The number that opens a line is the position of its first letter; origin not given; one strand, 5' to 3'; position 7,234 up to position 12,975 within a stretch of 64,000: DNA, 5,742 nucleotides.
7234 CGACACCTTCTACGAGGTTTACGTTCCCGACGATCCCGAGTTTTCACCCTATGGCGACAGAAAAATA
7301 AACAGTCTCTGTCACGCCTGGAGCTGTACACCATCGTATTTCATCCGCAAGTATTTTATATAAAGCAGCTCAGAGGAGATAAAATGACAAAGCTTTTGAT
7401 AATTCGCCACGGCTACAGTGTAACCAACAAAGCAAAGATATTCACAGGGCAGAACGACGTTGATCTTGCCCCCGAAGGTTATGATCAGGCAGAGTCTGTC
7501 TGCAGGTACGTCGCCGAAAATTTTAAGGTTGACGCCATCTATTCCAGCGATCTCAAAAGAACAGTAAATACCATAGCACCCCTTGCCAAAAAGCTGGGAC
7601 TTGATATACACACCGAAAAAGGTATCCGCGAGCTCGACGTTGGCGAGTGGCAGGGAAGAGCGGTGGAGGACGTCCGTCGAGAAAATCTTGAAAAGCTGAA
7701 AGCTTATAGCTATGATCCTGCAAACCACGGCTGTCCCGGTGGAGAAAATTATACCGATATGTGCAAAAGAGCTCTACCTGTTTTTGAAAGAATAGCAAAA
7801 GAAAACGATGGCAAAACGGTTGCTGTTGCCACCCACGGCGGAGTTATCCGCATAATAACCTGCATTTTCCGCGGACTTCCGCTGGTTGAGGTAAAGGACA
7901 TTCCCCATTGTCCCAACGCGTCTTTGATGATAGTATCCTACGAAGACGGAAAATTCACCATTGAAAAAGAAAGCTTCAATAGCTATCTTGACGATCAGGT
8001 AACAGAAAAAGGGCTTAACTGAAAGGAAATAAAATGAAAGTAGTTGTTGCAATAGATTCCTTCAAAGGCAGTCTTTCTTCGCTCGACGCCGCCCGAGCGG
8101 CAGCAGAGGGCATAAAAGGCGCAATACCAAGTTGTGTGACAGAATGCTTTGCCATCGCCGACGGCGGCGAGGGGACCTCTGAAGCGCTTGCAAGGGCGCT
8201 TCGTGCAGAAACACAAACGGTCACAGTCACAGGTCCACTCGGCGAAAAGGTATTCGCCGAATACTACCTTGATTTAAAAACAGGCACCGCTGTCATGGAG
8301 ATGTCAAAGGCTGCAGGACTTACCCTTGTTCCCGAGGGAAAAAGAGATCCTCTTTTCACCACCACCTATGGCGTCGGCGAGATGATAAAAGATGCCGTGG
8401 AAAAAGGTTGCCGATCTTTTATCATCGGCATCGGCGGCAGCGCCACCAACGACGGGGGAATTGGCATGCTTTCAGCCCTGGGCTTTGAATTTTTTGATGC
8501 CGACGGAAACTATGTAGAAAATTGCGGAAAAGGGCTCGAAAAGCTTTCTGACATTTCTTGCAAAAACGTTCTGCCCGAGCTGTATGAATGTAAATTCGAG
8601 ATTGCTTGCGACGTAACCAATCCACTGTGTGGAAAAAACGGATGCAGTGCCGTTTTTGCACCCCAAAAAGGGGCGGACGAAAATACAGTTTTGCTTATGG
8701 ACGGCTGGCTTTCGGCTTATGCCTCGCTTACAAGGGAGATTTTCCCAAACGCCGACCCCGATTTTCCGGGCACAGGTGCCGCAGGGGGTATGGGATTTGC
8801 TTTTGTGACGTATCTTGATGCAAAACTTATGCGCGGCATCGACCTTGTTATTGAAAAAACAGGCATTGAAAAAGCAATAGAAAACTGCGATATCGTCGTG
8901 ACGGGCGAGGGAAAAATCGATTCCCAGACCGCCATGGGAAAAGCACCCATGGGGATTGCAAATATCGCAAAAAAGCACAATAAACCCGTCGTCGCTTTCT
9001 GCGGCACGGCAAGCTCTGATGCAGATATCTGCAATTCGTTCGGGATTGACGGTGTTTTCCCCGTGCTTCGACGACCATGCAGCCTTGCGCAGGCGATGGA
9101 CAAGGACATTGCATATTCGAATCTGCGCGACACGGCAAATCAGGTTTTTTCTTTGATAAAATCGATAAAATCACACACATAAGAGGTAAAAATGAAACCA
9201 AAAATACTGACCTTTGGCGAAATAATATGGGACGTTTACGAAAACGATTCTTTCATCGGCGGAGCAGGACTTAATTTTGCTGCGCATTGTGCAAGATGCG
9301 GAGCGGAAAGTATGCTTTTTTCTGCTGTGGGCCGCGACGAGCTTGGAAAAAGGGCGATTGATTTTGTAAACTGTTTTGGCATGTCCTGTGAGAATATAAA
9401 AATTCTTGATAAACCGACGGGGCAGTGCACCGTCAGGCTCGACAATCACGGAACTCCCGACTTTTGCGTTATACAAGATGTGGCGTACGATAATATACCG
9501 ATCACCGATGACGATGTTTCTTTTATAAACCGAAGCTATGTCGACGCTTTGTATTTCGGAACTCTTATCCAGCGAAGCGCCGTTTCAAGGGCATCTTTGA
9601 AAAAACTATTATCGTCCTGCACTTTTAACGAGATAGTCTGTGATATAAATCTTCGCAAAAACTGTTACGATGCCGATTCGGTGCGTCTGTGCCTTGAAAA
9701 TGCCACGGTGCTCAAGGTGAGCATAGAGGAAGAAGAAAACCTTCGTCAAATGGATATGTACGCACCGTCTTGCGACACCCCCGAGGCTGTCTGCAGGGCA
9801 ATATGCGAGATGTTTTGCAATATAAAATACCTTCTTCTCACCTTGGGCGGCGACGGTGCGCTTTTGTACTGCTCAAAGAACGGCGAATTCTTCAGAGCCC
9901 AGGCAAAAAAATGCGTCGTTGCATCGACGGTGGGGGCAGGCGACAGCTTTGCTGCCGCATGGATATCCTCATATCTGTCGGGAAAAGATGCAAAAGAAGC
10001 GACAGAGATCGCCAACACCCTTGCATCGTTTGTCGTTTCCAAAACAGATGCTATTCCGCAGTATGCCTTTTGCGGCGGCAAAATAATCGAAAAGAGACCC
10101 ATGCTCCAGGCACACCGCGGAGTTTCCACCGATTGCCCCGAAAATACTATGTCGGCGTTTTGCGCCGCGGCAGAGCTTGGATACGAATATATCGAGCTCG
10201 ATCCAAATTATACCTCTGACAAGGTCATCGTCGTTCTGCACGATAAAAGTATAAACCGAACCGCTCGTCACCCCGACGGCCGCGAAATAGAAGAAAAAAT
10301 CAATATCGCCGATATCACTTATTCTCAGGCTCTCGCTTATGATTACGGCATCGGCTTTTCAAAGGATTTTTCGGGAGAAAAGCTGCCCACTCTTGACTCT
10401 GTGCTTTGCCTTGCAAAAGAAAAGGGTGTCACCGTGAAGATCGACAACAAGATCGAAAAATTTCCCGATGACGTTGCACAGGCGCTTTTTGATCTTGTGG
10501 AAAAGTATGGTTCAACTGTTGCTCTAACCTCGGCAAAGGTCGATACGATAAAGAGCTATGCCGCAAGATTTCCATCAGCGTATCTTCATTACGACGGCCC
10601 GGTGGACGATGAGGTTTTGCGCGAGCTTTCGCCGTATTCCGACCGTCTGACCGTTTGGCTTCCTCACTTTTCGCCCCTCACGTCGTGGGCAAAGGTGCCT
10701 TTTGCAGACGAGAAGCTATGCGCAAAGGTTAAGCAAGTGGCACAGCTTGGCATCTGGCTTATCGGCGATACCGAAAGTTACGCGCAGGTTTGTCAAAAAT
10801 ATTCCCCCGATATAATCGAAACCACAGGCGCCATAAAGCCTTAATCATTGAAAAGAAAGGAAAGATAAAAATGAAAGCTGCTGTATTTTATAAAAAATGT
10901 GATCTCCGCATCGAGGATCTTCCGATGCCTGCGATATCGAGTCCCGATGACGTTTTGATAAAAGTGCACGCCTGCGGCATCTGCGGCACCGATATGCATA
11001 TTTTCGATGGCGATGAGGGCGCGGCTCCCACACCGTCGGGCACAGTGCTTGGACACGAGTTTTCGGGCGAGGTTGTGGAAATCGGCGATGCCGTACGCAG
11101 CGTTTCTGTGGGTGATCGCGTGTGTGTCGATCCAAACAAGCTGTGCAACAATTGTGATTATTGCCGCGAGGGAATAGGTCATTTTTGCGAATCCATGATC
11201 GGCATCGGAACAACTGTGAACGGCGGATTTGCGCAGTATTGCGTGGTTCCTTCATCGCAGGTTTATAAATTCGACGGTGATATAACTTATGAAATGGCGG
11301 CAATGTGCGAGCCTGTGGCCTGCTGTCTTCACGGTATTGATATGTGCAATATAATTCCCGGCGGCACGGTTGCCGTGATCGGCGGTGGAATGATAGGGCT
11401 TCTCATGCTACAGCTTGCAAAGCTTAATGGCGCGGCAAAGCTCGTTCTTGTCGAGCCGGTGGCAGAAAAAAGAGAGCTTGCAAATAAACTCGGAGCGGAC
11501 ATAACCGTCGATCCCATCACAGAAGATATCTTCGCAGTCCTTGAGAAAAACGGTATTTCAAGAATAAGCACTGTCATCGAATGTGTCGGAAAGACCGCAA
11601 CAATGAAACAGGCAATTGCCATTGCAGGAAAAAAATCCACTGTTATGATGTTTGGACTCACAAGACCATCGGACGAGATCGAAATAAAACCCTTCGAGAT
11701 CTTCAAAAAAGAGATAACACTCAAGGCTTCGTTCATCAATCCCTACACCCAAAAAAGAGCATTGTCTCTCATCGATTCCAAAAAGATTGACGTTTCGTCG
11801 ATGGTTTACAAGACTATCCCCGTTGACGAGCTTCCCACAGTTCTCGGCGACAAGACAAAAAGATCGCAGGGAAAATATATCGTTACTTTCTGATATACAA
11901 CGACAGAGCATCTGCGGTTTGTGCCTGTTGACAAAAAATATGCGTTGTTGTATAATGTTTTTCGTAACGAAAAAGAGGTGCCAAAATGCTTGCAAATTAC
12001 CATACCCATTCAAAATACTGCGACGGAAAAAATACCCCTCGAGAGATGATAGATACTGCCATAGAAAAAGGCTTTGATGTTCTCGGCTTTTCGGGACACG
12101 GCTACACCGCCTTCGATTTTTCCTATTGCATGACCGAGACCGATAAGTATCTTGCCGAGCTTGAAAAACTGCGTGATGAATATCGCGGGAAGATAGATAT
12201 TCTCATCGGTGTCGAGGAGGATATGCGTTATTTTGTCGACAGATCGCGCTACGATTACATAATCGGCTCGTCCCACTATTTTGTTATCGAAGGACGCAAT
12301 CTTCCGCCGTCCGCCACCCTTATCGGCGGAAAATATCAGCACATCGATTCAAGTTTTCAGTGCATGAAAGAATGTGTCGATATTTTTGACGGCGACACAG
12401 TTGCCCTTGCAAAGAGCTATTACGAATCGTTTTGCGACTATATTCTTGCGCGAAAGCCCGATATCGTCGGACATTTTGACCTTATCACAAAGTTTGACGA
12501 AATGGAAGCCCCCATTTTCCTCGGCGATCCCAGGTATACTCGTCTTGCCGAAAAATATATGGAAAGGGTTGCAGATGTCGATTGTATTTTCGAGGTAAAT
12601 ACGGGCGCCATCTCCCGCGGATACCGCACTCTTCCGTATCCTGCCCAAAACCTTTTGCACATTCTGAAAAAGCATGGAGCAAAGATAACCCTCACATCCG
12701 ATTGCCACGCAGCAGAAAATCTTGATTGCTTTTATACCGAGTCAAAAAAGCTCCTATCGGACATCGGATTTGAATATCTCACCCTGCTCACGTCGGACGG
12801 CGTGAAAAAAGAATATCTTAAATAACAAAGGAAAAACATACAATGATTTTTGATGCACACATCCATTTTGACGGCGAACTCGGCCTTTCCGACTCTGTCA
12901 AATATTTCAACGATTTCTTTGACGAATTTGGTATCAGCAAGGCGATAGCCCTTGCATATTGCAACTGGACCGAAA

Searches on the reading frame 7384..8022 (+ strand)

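Call 67: search_protein_families(library=pfam, proteins=[window:7384-8022:+], max_evalue=0.001)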
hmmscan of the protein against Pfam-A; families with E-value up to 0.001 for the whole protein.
window:7384-8022:+ (212 aa): 1 family
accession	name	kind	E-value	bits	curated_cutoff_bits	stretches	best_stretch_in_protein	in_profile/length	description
PF00300.27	His_Phos_1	-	1.9e-53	181.4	21.7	1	4-195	1-190/194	Histidine phosphatase superfamily (branch 1)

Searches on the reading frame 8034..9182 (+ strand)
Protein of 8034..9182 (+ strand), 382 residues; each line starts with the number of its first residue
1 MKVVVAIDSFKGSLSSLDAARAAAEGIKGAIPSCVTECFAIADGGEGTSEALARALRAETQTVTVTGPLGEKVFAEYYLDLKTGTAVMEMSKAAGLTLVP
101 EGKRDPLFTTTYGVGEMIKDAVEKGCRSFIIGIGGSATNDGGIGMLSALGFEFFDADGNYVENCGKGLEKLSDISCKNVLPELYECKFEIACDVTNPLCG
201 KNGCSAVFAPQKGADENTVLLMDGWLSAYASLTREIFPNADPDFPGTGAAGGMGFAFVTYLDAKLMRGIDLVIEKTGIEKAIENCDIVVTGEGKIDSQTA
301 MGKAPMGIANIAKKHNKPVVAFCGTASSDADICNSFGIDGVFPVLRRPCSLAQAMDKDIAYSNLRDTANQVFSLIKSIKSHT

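Call 38: search_protein_families(library=pfam, proteins=[window:8034-9182:+], max_evalue=0.001)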
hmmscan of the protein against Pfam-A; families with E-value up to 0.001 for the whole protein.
window:8034-9182:+ (382 aa): 1 family
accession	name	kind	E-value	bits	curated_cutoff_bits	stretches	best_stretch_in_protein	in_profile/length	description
PF02595.20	Gly_kinase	-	1.7e-140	468.7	23.3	1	3-376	1-372/372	Glycerate kinase family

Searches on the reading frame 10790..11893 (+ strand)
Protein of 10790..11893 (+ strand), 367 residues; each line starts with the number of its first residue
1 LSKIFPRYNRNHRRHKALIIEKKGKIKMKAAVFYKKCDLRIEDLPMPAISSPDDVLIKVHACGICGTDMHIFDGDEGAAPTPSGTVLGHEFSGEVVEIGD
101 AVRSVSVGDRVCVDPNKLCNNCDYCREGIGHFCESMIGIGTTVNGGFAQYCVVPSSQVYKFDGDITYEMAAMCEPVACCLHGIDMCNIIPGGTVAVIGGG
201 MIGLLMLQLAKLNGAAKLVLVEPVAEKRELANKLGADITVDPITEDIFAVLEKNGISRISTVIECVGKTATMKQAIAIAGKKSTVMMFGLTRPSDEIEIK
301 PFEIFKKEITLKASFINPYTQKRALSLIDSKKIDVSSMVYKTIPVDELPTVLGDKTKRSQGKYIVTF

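Call 38: search_protein_families(library=pfam, proteins=[window:10790-11893:+], max_evalue=0.001)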
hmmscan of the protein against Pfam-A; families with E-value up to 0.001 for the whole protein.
window:10790-11893:+ (367 aa): 3 families
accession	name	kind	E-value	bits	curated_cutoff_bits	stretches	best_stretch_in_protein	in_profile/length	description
PF08240.17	ADH_N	-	3.5e-32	111.2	23.5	1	52-161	2-102/104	Alcohol dehydrogenase GroES-like domain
PF00107.32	ADH_zinc_N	-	7.7e-21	74.8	31.8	1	202-327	2-126/129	Zinc-binding dehydrogenase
PF16912.11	Glu_dehyd_C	-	3.9e-05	23.7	34.9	1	193-305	33-145/211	Glucose dehydrogenase C-terminus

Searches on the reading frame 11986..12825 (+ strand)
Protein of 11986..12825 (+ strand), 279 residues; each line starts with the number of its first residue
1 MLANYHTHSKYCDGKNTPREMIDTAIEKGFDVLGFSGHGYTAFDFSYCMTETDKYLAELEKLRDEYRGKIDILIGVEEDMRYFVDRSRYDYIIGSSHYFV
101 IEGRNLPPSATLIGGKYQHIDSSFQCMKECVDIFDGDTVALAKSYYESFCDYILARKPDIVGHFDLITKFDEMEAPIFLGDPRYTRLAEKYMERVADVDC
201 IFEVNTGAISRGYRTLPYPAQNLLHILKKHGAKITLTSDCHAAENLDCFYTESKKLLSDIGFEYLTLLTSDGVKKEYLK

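Call 38: search_protein_families(library=pfam, proteins=[window:11986-12825:+], max_evalue=0.001)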
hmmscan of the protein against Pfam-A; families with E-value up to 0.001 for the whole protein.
window:11986-12825:+ (279 aa): 1 family
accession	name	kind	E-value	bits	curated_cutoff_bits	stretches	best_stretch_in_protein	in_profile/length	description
PF02811.25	PHP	-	1.7e-17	64.7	26.4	1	5-206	2-163/164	PHP domain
